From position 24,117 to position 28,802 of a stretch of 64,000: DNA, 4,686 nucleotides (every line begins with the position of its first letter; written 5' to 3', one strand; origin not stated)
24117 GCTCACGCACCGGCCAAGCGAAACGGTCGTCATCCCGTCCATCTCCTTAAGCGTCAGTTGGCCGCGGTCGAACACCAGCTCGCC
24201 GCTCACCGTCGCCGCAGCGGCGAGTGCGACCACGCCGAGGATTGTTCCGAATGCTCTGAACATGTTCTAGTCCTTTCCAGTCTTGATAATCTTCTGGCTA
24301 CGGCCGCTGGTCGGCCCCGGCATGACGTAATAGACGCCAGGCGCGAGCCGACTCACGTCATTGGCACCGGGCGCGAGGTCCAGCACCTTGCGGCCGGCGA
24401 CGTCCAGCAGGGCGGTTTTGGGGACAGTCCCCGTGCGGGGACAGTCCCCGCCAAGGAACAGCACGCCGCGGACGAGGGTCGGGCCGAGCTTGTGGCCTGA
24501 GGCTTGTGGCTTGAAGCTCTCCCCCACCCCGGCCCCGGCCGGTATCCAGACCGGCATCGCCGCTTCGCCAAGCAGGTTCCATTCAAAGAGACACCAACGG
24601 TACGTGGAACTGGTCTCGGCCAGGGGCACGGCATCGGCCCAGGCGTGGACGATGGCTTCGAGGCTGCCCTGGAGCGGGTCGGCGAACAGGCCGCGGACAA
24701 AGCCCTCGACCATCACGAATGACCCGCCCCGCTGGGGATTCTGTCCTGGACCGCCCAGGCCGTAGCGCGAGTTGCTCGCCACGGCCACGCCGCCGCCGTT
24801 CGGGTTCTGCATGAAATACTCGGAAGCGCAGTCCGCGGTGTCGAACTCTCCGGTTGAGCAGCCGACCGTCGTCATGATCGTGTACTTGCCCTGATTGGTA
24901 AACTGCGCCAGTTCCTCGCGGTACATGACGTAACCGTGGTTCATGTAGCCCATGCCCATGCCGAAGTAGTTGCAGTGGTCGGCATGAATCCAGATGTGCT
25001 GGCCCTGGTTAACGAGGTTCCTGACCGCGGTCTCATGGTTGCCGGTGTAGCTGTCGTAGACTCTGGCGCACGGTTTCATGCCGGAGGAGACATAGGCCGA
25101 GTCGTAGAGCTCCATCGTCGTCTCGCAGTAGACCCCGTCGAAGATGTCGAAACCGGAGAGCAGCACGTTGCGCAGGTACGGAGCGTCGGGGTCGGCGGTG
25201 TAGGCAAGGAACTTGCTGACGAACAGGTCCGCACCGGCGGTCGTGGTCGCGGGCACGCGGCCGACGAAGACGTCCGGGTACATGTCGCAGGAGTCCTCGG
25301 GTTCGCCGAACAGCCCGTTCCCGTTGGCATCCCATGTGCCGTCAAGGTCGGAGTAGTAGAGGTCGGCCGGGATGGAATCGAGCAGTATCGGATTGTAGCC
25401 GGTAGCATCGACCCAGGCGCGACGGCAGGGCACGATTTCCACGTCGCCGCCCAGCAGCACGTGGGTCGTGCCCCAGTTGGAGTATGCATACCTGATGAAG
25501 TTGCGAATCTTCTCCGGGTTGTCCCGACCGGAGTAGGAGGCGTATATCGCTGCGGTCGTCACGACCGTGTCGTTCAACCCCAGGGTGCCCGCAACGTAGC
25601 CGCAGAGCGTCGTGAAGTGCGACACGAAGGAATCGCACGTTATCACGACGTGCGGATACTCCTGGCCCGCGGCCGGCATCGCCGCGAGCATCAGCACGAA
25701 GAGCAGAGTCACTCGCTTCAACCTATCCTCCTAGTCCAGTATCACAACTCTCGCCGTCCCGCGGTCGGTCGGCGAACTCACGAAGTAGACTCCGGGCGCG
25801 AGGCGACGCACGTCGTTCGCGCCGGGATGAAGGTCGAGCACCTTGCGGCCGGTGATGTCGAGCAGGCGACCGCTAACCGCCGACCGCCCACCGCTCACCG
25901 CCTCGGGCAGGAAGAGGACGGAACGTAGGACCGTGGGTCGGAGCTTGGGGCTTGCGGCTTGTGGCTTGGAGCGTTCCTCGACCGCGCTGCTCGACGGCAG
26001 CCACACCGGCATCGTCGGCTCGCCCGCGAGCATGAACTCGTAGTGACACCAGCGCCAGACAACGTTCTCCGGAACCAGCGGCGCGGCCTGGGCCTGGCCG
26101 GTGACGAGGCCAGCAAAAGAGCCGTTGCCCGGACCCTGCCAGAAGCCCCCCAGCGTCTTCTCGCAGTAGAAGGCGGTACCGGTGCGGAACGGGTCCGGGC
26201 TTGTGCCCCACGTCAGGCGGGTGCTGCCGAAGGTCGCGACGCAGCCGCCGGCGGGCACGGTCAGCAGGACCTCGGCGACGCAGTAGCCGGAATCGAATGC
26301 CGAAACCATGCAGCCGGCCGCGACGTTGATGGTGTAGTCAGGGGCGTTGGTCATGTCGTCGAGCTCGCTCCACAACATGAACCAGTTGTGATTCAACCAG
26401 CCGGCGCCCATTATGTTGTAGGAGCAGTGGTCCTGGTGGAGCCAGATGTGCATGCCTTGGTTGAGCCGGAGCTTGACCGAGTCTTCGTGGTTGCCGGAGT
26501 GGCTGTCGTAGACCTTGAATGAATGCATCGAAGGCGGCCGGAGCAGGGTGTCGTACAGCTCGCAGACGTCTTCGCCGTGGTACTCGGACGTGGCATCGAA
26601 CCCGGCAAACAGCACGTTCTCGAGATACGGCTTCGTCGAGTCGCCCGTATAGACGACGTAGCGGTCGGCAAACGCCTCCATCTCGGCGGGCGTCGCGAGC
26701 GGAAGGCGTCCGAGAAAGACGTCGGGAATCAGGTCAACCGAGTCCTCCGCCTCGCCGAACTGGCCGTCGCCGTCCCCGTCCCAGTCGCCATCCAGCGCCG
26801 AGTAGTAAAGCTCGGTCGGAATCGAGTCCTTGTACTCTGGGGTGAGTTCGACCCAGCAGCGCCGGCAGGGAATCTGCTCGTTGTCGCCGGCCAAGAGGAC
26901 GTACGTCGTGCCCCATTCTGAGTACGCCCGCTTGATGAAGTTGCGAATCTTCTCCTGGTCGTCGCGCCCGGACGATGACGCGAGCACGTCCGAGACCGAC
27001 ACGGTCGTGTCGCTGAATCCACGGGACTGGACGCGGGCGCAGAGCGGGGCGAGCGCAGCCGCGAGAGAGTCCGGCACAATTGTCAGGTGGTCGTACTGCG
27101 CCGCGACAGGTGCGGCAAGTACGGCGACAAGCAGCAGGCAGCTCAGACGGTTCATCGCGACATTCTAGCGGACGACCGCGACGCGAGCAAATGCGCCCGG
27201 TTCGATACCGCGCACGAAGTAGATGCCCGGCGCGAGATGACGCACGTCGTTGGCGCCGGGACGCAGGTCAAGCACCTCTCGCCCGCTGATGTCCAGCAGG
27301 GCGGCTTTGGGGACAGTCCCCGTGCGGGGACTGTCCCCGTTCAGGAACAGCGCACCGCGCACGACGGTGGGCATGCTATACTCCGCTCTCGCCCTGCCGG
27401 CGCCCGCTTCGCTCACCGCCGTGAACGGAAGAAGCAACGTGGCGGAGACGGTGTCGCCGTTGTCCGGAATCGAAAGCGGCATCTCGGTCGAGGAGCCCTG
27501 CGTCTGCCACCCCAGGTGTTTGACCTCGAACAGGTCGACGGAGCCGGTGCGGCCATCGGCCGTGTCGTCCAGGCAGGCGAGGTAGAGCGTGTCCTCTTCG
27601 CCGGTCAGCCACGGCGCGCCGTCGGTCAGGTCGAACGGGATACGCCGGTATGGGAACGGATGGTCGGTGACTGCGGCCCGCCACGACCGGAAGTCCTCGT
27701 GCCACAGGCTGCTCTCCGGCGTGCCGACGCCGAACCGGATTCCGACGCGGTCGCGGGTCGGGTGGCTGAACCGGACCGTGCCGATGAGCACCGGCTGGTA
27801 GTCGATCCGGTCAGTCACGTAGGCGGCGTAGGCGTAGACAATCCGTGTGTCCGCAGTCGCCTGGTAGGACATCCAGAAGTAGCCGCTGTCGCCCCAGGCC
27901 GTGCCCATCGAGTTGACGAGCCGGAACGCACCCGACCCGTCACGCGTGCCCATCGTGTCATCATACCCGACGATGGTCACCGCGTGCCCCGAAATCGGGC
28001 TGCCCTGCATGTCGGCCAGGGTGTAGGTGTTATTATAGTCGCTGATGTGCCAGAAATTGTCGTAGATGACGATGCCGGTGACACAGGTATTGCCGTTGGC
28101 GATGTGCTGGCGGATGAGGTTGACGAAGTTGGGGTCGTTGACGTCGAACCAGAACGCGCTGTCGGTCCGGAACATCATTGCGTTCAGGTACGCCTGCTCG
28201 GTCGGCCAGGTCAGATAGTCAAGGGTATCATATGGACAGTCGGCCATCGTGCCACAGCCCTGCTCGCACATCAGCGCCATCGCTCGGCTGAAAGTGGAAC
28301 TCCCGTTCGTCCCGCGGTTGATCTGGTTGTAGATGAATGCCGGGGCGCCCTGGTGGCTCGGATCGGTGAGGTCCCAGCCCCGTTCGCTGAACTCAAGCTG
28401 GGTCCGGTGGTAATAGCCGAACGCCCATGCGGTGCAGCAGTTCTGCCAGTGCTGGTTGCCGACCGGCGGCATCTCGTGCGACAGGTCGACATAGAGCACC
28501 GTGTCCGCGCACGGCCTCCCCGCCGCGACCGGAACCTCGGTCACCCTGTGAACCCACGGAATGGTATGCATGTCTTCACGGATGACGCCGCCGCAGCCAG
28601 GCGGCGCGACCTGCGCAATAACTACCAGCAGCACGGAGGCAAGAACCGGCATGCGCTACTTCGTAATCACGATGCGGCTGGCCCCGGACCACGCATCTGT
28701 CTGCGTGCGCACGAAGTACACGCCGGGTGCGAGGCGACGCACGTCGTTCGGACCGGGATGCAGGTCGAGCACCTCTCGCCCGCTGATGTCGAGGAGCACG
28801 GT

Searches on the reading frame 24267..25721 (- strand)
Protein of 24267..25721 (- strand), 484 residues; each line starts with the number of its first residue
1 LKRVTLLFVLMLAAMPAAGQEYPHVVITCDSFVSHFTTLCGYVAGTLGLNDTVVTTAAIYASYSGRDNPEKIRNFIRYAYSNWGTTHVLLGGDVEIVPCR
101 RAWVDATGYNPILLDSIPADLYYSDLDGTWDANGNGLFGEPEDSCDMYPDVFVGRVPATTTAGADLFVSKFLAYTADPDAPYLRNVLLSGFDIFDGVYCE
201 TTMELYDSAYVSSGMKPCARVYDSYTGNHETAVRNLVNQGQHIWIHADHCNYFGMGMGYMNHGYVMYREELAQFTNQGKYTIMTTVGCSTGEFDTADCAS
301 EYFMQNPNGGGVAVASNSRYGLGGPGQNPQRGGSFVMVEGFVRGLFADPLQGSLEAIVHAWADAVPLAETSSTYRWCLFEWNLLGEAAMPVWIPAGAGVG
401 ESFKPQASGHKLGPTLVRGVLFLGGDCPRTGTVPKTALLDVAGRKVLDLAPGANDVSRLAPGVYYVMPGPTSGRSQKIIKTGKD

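Call 8: search_protein_families(library=ncbifam, proteins=[window:24267-25721:-])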
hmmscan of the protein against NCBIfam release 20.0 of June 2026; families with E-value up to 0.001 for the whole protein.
window:24267-25721:- (484 aa): 2 families
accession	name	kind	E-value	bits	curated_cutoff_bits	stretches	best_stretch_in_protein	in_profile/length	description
NF033707.1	T9SS_sortase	equivalog_domain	4.1e-18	64.5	420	1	24-319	369-673/1095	type IX secretion system sortase PorU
NF052324.1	PorU_rel_Nterm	equivalog_domain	3.4e-08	32.2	450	1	52-322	437-701/879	putative type IX secretion system sortase PorU2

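Call 9: search_protein_families(library=pfam, proteins=[window:24267-25721:-])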
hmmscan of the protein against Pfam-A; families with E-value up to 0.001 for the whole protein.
window:24267-25721:- (484 aa): 1 family
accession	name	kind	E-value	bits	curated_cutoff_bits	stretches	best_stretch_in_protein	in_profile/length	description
PF01364.23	Peptidase_C25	-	7.6e-54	183.8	23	1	25-390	2-373/374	Peptidase family C25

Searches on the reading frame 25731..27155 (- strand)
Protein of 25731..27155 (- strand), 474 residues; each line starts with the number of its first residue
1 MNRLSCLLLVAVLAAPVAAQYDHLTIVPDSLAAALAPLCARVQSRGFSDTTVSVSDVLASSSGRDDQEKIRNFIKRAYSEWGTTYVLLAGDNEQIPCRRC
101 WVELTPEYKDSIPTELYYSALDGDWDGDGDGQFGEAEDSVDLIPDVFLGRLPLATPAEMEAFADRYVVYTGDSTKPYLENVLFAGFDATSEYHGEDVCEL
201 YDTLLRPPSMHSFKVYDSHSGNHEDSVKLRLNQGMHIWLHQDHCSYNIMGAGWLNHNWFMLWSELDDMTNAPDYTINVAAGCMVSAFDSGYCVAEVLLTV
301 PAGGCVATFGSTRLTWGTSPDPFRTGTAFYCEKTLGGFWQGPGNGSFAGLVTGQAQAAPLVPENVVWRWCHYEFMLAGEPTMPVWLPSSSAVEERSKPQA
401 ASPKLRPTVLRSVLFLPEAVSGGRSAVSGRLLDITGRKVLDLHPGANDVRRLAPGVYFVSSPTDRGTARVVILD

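Call 8: search_protein_families(library=ncbifam, proteins=[window:25731-27155:-])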
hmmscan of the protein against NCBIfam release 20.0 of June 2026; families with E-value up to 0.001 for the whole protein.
window:25731-27155:- (474 aa): 1 family
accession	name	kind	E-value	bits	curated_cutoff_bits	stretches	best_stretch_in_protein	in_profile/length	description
NF033707.1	T9SS_sortase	equivalog_domain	1.2e-10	39.8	420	1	20-314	366-674/1095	type IX secretion system sortase PorU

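Call 9: search_protein_families(library=pfam, proteins=[window:25731-27155:-])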
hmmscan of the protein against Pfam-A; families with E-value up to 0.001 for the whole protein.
window:25731-27155:- (474 aa): 1 family
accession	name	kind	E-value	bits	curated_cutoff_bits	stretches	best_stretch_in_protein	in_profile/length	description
PF01364.23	Peptidase_C25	-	3e-47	162.1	23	1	24-383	2-373/374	Peptidase family C25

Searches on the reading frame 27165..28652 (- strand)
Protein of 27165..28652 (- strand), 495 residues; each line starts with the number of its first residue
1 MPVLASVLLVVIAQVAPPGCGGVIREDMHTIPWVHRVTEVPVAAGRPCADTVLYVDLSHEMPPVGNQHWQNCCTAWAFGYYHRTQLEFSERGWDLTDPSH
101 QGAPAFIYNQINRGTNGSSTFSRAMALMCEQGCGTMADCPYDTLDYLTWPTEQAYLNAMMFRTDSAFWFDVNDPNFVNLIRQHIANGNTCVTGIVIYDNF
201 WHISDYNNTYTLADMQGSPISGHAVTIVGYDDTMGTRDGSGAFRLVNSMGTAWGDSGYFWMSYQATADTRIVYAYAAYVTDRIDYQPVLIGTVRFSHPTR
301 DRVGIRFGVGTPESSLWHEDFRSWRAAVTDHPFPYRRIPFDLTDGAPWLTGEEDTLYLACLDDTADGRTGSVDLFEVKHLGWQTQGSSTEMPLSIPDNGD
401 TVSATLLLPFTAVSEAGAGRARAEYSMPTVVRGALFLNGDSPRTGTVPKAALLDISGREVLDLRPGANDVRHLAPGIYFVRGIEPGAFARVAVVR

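Call 8: search_protein_families(library=ncbifam, proteins=[window:27165-28652:-])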
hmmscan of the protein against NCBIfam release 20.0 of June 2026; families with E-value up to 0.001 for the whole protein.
window:27165-28652:- (495 aa): 0 families

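Call 9: search_protein_families(library=pfam, proteins=[window:27165-28652:-])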
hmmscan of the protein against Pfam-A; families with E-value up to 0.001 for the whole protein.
window:27165-28652:- (495 aa): 1 family
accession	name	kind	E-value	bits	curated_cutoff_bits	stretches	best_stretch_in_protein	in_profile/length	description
PF00112.29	Peptidase_C1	-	5.9e-08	33.5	20.7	1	61-266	14-207/220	Papain family cysteine protease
